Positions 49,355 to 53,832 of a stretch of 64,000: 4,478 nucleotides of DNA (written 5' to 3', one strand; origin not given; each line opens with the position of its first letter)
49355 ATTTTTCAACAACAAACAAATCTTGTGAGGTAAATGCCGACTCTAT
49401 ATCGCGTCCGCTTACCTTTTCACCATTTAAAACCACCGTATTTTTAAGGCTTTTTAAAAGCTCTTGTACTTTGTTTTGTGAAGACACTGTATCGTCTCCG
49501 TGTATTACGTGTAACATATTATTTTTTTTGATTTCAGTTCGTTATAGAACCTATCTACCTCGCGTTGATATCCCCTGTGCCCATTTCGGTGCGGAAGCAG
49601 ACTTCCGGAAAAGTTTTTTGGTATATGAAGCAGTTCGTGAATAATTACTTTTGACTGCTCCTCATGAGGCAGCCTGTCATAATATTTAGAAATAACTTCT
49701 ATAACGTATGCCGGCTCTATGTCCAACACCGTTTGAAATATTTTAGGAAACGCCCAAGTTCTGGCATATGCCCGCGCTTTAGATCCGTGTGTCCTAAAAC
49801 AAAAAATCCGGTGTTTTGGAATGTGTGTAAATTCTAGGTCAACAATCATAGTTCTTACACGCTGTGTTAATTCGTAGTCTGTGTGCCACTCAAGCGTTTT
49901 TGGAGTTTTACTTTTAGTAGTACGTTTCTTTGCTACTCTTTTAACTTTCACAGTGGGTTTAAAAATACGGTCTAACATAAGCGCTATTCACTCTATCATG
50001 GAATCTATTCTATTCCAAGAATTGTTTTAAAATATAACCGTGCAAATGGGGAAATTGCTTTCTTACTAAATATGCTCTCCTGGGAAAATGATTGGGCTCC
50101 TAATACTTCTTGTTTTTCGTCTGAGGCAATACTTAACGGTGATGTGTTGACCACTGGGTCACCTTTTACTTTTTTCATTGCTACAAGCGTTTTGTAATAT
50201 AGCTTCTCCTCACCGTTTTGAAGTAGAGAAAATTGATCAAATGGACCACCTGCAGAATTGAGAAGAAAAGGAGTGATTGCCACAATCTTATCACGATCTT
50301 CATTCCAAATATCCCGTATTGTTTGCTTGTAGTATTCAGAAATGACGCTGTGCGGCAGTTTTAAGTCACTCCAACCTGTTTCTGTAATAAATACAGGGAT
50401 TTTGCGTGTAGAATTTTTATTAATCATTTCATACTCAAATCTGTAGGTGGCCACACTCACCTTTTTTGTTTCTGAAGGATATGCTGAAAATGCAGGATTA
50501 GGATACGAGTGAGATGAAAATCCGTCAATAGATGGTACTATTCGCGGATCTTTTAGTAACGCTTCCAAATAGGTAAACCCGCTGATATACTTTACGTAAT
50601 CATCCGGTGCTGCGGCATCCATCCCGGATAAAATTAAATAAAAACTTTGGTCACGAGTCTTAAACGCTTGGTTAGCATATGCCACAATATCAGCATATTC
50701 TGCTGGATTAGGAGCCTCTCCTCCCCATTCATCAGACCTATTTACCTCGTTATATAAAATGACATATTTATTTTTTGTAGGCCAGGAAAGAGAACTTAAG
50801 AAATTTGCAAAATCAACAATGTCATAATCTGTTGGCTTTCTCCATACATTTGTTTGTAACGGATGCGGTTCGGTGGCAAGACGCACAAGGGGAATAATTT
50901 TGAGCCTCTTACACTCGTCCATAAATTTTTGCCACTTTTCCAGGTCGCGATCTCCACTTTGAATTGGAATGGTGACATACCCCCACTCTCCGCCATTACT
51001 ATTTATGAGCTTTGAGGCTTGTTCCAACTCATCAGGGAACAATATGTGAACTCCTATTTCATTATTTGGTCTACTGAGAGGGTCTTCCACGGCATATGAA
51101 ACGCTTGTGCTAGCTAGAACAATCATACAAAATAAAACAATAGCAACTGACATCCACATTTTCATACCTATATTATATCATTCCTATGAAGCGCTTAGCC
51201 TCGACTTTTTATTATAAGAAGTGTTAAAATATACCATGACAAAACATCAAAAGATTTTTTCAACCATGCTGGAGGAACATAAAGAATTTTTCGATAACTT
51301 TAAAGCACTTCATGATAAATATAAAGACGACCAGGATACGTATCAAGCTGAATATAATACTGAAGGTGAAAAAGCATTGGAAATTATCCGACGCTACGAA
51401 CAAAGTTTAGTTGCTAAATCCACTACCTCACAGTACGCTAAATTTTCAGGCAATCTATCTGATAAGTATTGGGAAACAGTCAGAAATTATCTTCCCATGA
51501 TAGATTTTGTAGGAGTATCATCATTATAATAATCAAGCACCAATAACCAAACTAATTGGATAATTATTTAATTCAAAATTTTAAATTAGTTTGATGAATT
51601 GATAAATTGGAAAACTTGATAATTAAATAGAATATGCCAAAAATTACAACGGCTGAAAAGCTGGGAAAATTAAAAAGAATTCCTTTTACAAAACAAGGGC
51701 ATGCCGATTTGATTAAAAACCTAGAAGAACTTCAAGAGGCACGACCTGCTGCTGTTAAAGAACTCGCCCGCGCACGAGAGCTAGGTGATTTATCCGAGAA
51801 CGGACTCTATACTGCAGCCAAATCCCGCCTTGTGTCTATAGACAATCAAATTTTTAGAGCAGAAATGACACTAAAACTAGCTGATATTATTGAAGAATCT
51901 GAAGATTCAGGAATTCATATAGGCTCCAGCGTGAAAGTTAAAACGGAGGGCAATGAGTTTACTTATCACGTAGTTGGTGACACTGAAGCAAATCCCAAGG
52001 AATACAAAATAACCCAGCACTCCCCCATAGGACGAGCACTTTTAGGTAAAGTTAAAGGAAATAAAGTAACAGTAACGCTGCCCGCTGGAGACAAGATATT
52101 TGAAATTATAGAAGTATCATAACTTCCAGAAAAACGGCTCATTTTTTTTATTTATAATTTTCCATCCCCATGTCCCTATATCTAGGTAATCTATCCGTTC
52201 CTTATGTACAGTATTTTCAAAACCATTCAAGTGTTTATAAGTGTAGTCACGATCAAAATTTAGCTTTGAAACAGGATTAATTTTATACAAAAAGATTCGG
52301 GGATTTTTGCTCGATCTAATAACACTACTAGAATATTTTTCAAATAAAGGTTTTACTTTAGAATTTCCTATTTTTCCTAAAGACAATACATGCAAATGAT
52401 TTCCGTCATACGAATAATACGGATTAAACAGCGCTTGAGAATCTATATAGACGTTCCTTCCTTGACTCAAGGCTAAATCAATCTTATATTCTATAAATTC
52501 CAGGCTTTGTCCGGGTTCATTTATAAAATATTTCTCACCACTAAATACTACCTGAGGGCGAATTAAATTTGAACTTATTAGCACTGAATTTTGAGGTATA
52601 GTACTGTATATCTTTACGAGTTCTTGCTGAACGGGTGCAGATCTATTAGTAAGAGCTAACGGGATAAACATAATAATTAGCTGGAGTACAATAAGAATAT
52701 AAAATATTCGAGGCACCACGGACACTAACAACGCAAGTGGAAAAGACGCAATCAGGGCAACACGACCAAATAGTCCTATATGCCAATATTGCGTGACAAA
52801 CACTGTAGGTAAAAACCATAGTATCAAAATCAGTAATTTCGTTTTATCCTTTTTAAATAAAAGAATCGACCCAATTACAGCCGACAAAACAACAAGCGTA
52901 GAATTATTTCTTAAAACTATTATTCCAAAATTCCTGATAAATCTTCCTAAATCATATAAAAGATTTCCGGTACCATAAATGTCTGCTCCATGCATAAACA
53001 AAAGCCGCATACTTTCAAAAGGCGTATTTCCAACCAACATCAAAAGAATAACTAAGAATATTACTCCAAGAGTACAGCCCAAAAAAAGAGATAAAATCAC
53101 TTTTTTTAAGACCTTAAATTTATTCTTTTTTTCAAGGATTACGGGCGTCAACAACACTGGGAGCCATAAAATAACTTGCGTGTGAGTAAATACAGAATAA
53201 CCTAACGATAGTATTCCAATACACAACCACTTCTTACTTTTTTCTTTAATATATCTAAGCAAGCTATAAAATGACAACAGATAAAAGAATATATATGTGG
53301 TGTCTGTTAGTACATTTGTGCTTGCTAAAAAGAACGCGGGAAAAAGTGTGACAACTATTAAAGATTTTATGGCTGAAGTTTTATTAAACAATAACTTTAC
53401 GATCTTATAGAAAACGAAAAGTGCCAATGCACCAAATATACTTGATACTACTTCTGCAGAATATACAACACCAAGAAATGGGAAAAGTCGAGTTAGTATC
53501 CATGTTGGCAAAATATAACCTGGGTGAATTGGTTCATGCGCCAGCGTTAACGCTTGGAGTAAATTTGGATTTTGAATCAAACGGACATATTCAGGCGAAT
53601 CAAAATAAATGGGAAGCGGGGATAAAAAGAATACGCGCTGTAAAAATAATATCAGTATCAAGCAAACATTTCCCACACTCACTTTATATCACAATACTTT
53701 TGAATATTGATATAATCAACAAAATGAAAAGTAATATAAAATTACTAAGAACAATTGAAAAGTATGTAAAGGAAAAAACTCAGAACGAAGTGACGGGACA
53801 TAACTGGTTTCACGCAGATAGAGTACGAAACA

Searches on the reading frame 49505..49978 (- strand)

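Call 53: search_protein_families(library=pfam, proteins=[window:49505-49978:-], max_evalue=0.0001)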
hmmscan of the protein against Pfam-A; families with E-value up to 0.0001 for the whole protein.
window:49505-49978:- (157 aa): 1 family
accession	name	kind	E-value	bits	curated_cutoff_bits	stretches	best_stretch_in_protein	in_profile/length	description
PF18894.6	PhageMetallopep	-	9.3e-23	81.2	23.7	1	30-147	2-132/134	Putative phage metallopeptidase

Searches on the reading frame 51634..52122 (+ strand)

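Call 54: search_protein_families(library=pfam, proteins=[window:51634-52122:+], max_evalue=0.0001)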
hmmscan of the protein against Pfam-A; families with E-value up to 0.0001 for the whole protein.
window:51634-52122:+ (162 aa): 2 families
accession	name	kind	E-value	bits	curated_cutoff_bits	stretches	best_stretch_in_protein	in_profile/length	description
PF01272.25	GreA_GreB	-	6.6e-20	71.3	26.9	1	94-162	6-76/77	Transcription elongation factor, GreA/GreB, C-term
PF03449.20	GreA_GreB_N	-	3.5e-15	56.4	24.5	1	16-85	1-71/71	Transcription elongation factor, N-terminal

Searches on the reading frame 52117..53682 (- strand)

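Call 54: search_protein_families(library=pfam, proteins=[window:52117-53682:-], max_evalue=0.0001)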
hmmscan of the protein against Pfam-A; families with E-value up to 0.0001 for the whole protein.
window:52117-53682:- (521 aa): 1 family
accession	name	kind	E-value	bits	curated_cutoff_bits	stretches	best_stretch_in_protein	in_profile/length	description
PF13231.12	PMT_2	-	6.3e-12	46.4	26.1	1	60-209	10-154/160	Dolichyl-phosphate-mannose-protein mannosyltransferase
